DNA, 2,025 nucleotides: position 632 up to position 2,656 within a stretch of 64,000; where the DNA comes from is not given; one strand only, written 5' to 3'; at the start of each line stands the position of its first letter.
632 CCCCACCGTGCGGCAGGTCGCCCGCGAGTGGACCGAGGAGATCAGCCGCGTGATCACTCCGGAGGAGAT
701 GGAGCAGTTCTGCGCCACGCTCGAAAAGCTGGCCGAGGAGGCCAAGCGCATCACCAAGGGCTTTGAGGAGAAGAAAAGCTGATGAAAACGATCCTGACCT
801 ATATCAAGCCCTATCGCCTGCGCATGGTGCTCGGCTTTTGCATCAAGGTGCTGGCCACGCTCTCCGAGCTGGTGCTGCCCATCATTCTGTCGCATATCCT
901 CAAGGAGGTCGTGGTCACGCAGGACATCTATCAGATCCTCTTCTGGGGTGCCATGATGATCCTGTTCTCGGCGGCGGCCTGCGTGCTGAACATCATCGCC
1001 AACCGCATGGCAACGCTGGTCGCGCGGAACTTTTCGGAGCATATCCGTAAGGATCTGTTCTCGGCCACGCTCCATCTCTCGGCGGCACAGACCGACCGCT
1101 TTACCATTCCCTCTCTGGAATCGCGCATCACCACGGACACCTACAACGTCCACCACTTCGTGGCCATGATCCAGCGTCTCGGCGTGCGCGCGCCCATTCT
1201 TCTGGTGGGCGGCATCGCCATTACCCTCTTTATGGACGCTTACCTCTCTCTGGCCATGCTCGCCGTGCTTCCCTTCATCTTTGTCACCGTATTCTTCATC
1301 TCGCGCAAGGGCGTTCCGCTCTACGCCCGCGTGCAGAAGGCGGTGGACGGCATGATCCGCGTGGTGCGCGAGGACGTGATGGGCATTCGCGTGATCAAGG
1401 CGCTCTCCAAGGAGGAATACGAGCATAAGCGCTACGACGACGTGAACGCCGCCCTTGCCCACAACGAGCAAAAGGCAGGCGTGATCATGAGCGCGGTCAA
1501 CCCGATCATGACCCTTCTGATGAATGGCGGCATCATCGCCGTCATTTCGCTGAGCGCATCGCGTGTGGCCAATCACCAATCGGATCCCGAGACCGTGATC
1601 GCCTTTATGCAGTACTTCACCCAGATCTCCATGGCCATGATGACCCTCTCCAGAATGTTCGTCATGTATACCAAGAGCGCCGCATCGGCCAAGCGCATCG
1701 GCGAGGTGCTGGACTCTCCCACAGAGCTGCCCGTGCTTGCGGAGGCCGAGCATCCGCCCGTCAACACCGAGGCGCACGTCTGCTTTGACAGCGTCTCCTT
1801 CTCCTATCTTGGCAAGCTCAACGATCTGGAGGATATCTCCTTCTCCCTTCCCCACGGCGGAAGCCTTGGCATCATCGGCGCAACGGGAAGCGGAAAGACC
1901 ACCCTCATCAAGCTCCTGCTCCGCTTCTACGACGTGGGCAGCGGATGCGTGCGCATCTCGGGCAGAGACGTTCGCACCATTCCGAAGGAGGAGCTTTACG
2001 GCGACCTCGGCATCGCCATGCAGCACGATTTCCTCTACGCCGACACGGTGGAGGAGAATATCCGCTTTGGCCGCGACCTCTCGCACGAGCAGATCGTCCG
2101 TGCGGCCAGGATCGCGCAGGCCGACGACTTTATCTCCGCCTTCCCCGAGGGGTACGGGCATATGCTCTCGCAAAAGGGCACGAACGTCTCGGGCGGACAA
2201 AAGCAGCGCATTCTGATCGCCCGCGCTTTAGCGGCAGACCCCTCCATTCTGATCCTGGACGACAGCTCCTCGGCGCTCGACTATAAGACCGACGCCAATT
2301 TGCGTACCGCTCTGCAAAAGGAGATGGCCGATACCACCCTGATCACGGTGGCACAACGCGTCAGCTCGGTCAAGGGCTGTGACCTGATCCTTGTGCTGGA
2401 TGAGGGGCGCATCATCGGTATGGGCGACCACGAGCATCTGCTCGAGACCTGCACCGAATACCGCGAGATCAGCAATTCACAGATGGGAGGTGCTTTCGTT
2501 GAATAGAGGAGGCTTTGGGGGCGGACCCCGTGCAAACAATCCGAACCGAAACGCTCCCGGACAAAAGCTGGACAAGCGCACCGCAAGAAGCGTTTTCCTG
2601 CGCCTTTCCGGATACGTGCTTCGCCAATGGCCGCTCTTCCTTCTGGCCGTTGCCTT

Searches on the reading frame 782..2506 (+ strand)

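Call 95: search_protein_families(library=pfam, proteins=[window:782-2506:+], max_evalue=0.00001)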
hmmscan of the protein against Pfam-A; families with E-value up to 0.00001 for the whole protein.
window:782-2506:+ (574 aa): 2 families
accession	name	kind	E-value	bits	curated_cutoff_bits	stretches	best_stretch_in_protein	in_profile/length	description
PF00664.28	ABC_membrane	-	2.7e-41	142.5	28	1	16-286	2-274/274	ABC transporter transmembrane region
PF00005.33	ABC_tran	-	2.2e-25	90.3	25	1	349-495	1-135/137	ABC transporter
